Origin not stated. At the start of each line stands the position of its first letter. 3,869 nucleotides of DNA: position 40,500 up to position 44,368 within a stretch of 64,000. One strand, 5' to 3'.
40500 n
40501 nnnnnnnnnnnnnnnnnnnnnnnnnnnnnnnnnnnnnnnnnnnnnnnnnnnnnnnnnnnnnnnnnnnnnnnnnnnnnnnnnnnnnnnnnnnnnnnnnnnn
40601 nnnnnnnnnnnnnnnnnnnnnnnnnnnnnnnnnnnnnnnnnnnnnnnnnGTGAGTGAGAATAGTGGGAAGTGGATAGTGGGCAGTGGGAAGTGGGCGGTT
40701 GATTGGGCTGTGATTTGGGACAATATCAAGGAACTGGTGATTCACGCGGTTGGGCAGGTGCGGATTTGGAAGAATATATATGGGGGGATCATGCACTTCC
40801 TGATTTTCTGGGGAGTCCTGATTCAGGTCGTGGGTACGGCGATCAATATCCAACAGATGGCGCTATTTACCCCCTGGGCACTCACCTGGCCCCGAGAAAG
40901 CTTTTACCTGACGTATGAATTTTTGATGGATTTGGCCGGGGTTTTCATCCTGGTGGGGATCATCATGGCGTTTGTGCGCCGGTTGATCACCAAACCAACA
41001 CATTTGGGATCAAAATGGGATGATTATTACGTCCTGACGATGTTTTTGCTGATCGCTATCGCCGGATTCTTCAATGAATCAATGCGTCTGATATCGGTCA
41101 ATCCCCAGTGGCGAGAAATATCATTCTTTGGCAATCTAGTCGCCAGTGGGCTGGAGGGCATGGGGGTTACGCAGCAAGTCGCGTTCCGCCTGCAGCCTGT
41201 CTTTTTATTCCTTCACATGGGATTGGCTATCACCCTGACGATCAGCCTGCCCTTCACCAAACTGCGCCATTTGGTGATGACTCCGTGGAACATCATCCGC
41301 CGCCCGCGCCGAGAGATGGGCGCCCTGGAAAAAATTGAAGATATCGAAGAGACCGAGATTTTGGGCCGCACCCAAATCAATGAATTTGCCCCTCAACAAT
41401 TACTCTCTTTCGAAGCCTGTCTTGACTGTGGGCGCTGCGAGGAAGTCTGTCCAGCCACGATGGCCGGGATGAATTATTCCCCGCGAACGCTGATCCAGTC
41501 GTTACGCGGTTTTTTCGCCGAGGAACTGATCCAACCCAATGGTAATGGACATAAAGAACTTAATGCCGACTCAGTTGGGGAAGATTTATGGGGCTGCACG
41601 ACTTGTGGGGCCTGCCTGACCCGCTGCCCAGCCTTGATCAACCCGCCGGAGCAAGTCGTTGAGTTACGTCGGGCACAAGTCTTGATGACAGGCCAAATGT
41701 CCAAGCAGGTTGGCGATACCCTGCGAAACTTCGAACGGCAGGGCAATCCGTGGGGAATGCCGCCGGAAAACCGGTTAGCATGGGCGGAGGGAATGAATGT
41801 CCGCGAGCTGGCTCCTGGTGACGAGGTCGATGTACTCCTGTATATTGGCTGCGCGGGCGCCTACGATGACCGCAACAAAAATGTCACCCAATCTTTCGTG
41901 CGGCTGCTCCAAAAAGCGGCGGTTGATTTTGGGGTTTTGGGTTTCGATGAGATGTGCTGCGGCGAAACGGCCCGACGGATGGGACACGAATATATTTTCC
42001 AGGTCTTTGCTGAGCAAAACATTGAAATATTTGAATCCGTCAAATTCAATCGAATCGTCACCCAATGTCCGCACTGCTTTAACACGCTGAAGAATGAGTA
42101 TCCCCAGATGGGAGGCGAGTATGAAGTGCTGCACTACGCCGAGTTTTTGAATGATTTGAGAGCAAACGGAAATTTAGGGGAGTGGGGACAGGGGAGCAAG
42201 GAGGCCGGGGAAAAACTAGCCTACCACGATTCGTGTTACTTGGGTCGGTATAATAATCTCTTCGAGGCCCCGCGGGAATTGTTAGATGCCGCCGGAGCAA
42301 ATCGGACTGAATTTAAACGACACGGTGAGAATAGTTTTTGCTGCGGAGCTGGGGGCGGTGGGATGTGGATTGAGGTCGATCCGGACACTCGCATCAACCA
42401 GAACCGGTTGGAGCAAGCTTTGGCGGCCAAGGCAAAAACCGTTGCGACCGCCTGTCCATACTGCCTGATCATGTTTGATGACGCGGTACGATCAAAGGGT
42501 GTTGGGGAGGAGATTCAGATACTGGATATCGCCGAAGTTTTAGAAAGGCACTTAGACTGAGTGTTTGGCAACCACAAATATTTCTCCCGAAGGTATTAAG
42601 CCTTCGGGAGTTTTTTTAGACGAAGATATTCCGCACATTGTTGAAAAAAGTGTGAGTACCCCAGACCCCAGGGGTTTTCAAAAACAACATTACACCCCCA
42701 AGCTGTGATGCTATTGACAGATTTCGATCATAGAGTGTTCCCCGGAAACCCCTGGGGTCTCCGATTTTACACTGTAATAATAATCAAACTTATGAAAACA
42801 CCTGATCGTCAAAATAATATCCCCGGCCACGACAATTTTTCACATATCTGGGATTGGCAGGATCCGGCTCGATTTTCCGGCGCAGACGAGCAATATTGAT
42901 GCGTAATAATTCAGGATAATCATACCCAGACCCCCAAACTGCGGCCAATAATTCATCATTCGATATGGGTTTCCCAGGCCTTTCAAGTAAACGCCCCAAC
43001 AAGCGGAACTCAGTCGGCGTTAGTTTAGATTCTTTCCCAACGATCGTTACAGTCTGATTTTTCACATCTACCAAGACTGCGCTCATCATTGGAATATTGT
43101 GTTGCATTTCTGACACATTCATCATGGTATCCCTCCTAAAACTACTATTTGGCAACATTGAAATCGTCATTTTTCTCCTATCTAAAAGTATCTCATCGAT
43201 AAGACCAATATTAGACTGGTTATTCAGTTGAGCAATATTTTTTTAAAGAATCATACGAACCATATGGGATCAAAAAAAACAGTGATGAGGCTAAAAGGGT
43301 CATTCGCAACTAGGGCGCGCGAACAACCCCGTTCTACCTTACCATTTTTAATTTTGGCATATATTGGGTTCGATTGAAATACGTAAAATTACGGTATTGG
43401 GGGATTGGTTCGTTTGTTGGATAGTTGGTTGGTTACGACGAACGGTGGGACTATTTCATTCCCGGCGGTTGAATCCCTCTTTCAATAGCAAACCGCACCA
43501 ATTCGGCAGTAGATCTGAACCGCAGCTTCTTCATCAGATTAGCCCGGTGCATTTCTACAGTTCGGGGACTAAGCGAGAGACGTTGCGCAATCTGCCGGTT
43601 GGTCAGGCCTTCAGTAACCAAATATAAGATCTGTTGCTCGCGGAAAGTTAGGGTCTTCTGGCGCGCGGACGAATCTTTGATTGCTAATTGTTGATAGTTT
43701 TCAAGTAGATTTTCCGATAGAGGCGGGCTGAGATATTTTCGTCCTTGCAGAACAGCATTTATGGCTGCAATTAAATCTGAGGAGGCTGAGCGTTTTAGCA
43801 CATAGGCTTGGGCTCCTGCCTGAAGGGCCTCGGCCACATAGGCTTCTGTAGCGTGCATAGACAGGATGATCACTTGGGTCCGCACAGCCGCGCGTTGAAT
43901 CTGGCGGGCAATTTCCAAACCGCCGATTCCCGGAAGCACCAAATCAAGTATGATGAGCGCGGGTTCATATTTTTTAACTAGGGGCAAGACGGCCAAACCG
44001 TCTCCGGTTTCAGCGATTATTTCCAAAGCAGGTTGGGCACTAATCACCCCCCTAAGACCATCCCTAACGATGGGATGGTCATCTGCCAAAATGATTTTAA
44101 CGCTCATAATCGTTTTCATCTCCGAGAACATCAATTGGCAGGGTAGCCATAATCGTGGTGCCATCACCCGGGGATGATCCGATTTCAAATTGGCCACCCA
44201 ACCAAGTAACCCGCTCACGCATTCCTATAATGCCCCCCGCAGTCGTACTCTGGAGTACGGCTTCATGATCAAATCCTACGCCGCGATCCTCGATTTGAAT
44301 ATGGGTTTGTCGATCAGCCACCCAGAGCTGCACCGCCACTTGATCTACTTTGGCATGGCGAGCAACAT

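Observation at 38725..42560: Rieske/cytochrome b6 operon translationally coupled to an HdrDE/DsrMK-like fusion: candidate undescribed quinol-linked redox complex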

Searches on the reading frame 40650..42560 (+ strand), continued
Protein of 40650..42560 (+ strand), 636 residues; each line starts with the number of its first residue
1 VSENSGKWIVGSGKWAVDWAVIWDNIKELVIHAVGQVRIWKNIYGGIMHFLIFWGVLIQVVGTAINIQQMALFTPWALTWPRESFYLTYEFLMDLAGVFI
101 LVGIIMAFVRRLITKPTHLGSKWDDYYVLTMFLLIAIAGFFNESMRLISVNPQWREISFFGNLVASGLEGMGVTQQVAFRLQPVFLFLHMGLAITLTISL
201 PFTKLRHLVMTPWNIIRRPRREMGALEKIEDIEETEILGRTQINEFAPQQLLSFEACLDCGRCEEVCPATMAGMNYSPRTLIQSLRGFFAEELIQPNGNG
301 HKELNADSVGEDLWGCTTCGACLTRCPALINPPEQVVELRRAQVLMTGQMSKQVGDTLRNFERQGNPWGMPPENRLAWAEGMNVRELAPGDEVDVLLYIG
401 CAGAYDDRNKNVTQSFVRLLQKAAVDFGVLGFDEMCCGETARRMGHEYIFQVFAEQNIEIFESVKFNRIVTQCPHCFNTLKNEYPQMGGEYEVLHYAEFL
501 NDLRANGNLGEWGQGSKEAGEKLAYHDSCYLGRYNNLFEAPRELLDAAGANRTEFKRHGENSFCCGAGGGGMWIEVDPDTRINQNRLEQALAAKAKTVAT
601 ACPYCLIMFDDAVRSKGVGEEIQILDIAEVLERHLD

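Call 36: search_solved_structures(query=L002:9963-10994:+, max_evalue=1)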
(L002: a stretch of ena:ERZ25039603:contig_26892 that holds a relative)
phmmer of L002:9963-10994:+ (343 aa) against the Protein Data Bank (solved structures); distinct sequences matched with E-value up to 1: 65 (the best 60 are shown).
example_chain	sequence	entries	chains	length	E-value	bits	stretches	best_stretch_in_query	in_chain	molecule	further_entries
9t1s_M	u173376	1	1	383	7.4e-16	61.4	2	157-339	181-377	formate dehydrogenase (coenzyme F420)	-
7bkb_E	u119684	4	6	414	8.8e-12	48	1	71-340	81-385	Formate dehydrogenase, beta subunit (F420)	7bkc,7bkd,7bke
8rvu_E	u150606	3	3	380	2.4e-10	43.3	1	159-339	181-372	Formate dehydrogenase, beta subunit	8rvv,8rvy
8rja_E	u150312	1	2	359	1.2e-08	37.7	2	249-314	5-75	Coenzyme F420 hydrogenase/dehydrogenase, beta subunit C terminus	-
3cmu_A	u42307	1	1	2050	4.8e-05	25.9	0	135-214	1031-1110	Protein recA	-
3cf4_A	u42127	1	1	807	0.00011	24.7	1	239-327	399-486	Acetyl-CoA decarboxylase/synthase alpha subunit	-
3cmt_A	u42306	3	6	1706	0.00034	23.1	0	132-214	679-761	Protein recA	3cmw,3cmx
7p62_I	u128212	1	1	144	0.0015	21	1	258-309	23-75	NADH-quinone oxidoreductase subunit I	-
7p69_I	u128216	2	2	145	0.0015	20.9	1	258-309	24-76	NADH-quinone oxidoreductase subunit I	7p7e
7p61_I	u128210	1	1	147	0.0016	20.9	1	258-309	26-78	NADH-quinone oxidoreductase subunit I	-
7p7k_I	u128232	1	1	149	0.0016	20.9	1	258-309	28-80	NADH-quinone oxidoreductase subunit I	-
8riu_A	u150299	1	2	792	0.0019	20.6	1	223-318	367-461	Acetyl-CoA decarbonylase/synthase complex subunit alpha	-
7awt_I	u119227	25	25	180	0.0025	20.3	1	258-309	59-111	NADH-quinone oxidoreductase subunit I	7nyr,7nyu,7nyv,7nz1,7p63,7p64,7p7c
3cmv_A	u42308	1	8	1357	0.0037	19.7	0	132-214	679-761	Protein recA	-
8ahx_C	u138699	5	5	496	0.0066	18.9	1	233-323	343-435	Ion-translocating oxidoreductase complex subunit C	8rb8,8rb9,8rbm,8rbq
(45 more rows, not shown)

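Call 60: predict_structure(alignment_id=A1)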
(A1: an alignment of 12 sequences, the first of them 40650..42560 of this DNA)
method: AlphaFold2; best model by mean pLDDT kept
length: 636 residues; sequences in the alignment: 12
mean_pLDDT: 63.1   pTM: 0.45
mean pLDDT of the five models: 63.1, 58.9, 58.6, 57.0, 55.4
residues with pLDDT >= 90: 14; 70-90: 285; 50-70: 120; < 50: 217
segments of 3 or more residues with pLDDT < 50: 1-16, 71-81, 115-120, 211-369, 432-435, 444-446, 561-563, 566-576
pLDDT, mean of each block of 10 residues (from residue 1): 34 51 68 65 77 83 65 45 67 85 84 54 69 87 86 78 88 87 86 81 55 45 31 32 31 36 36 32 41 42 34 31 32 33 37 41 44 66 82 85 69 88 86 55 54 70 85 79 68 88 79 55 74 68 81 70 44 49 76 86 78 79 87 74
secondary structure, 60 per line:
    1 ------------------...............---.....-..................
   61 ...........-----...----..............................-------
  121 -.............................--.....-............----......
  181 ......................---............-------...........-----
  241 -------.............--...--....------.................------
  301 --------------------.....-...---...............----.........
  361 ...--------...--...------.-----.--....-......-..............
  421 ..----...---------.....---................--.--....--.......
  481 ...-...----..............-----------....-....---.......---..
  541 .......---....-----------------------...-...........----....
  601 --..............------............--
elements in order: H19-33 H37-41 H43-71 H84-113 H122-150 H153-157 H159-170 H175-202 H206-217 H225-235 H248-260 H268-271 H278-294 H321-325 H333-347 H352-363 E395-398 H400-405 H407-422 E427-429 H439-443 H447-462 E468-471 H474-483 E492-495 H496-505 H517-520 E522-525 H529-535 H539-547 E551-554 H582-592 E597-600 H603-616 E623-626 H627-634

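Call 64: fold_search(model_id=the predicted structure, library=pdb)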
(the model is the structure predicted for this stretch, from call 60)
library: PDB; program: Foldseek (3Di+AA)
matches with E <= 10: 268; with E <= 0.001: 7
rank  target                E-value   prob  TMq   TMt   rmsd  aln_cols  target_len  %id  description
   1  9ojn                  1.0e-25  1.00  0.39  0.34  14.7       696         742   30  Structure of Mycobacterium smegmatis EtfD (released 2025-05-21)
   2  9a6l_A                3.5e-07  1.00  0.31  0.76   4.1       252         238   17  Integrative model of LUTA-LUTB by crosslinking MS and deep learning (released 2024-09-18)
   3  8rvu_B                7.5e-06  1.00  0.28  0.58   5.8       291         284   18  CryoEM structure of the Elp-Hdr complex of Methanothermobacter marburgensis state 2 (composite structure) (released 2025-05-14)
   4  8rwn_B                8.2e-06  1.00  0.31  0.65   4.7       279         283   19  CryoEM structure of the Hdr(ABC)2 subunits of the Elp-Hdr complex of Methanothermobacter marburgensis (released 2025-05-14)
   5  8rvy_b                1.3e-05  1.00  0.29  0.60   5.1       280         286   20  CryoEM structure of the Elp-Hdr complex of Methanothermobacter marburgensis state 1 (composite structure) (released 2025-05-14)
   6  5odc_B                2.5e-05  1.00  0.29  0.58   5.3       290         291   18  Heterodisulfide reductase / [NiFe]-hydrogenase complex from Methanothermococcus thermolithotrophicus at 2.3 A resoluti (released 2017-08-30)
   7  8rvy_B                2.8e-05  1.00  0.30  0.61   5.1       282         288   18  CryoEM structure of the Elp-Hdr complex of Methanothermobacter marburgensis state 1 (composite structure) (released 2025-05-14)
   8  5hj7_B                4.8e-03  1.00  0.19  0.37   9.1       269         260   12  Glutamate Racemase Mycobacterium tuberculosis (MurI) with bound D-glutamate, 2.3 Angstrom resolution, X-ray diffractio (released 2016-05-25)
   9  5wxx                  7.2e-03  1.00  0.20  0.42   8.7       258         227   13  Crystal structure of Microcystis aeruginosa PCC 7806 aspartate racemase in complex with citrate (released 2018-01-17)
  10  5ijw_B                7.9e-03  1.00  0.19  0.34   9.0       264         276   12  Glutamate Racemase (MurI) from Mycobacterium smegmatis with bound D-glutamate, 1.8 Angstrom resolution, X-ray diffract (released 2016-05-25)
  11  1zuw_B                1.1e-02  1.00  0.20  0.37   8.2       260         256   13  Crystal structure of B.subtilis glutamate racemase (RacE) with D-Glu (released 2005-12-06)
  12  5ijw_A                1.2e-02  0.99  0.19  0.34   9.1       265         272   12  Glutamate Racemase (MurI) from Mycobacterium smegmatis with bound D-glutamate, 1.8 Angstrom resolution, X-ray diffract (released 2016-05-25)
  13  5xnk                  1.9e-02  0.99  0.19  0.40   8.8       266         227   12  Crystal structure of Microcystis aeruginosa PCC 7806 aspartate racemase in complex with DL-methyl-aspartate (released 2018-05-30)
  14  5ell_A                2.1e-02  0.99  0.19  0.41   7.7       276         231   12  Crystal structure of L-aspartate/glutamate-specific racemase from Escherichia coli (released 2015-11-18)
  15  2o20_B                3.5e-02  0.77  0.15  0.26  11.5       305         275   11  Crystal structure of transcription regulator CcpA of Lactococcus lactis (released 2007-03-27)
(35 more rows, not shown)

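Call 73: search_protein_families(library=ncbifam, proteins=[L002:9963-10994:+, L001:9927-10922:+, L001:7180-8004:+], max_evalue=0.001)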
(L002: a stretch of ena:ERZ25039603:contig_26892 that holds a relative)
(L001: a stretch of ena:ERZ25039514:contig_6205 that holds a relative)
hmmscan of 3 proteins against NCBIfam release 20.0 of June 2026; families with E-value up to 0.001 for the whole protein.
L002:9963-10994:+ (343 aa): 3 families
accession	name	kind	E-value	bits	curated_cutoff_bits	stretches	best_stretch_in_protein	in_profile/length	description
TIGR00314.1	cdhA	equivalog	1.3e-05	23.2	781.3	1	209-324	353-466/784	CO dehydrogenase/acetyl-CoA synthase complex subunit alpha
NF042909.1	FMH_DH_FwdF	exception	1.8e-05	24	375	1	255-310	255-309/336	tungsten-dependent formylmethanofuran dehydrogenase subunit FwdF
TIGR01945.1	rnfC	subfamily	0.0004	19.1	245.95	1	234-322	339-429/435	RnfABCDGE type electron transport complex subunit C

L001:9927-10922:+ (331 aa): 3 families
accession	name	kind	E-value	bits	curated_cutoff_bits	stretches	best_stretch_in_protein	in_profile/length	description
NF042909.1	FMH_DH_FwdF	exception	7.7e-07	28.5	375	1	261-314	257-309/336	tungsten-dependent formylmethanofuran dehydrogenase subunit FwdF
TIGR00314.1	cdhA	equivalog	1.5e-06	26.3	781.3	1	251-319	389-457/784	CO dehydrogenase/acetyl-CoA synthase complex subunit alpha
TIGR01945.1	rnfC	subfamily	0.00037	19.1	245.95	1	258-321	360-424/435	RnfABCDGE type electron transport complex subunit C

L001:7180-8004:+ (274 aa): 2 families
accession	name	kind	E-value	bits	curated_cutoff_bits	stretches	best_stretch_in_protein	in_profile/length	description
NF040969.1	cytb_ExtP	equivalog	1.3e-14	54.5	290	1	179-272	108-202/205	selenite/tellurite reduction operon b-type cytochrome ExtP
NF002990.0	PRK03735.1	subfamily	9.6e-11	41.9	325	1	178-271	124-218/223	cytochrome b6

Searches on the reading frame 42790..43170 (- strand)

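Call 35: search_protein_families(library=pfam, proteins=[window:42790-43170:-], max_evalue=0.1)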
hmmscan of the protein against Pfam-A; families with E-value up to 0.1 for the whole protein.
window:42790-43170:- (126 aa): 1 family
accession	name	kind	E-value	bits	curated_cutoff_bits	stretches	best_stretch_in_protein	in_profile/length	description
PF00486.34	Trans_reg_C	-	3.7e-21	75.4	26.2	1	45-120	1-77/77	Transcriptional regulatory protein, C terminal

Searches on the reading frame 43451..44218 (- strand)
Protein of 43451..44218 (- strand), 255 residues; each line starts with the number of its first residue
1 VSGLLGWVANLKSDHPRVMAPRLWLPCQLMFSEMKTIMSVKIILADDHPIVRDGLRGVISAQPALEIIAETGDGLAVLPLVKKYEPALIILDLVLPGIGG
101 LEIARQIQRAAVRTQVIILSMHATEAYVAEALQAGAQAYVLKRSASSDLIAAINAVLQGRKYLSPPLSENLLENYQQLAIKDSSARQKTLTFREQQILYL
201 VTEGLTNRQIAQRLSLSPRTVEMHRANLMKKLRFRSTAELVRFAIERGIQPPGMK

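Call 35: search_protein_families(library=pfam, proteins=[window:43451-44218:-], max_evalue=0.1)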
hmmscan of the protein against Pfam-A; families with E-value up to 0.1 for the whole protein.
window:43451-44218:- (255 aa): 11 families
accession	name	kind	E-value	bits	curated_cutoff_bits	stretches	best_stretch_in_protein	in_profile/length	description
PF00072.30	Response_reg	-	4e-25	88.6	30.2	1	42-154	1-111/111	Response regulator receiver domain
PF00196.25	GerE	-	8.5e-20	70.6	23.5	1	189-244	2-57/57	Bacterial regulatory proteins, luxR family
PF08281.18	Sigma70_r4_2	-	9.1e-07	28.9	25.7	1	189-232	10-54/54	Sigma-70, region 4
PF13384.12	HTH_23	-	4e-05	23.7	24.6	1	195-221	8-34/50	Homeodomain-like domain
PF13936.12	HTH_38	-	0.00053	20.1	27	1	187-221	2-37/44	Helix-turn-helix domain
PF14493.12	HTH_40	-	0.00059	20.5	27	1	197-232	5-40/89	Helix-turn-helix domain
PF04545.22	Sigma70_r4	-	0.00062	19.7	24.1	1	189-233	4-49/50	Sigma-70, region 4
PF13412.12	HTH_24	-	0.0021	18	21.9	1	203-230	16-43/48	Winged helix-turn-helix DNA-binding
PF08279.18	HTH_11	-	0.036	14.4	25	1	193-221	1-32/55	HTH domain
PF21476.4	PF0610-like_N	-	0.053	14.2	33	0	191-224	1-34/50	PF0610-like, N-terminal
PF13542.12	HTH_Tnp_ISL3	-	0.069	13.1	27.4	0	194-222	17-44/51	Helix-turn-helix domain of transposase family ISL3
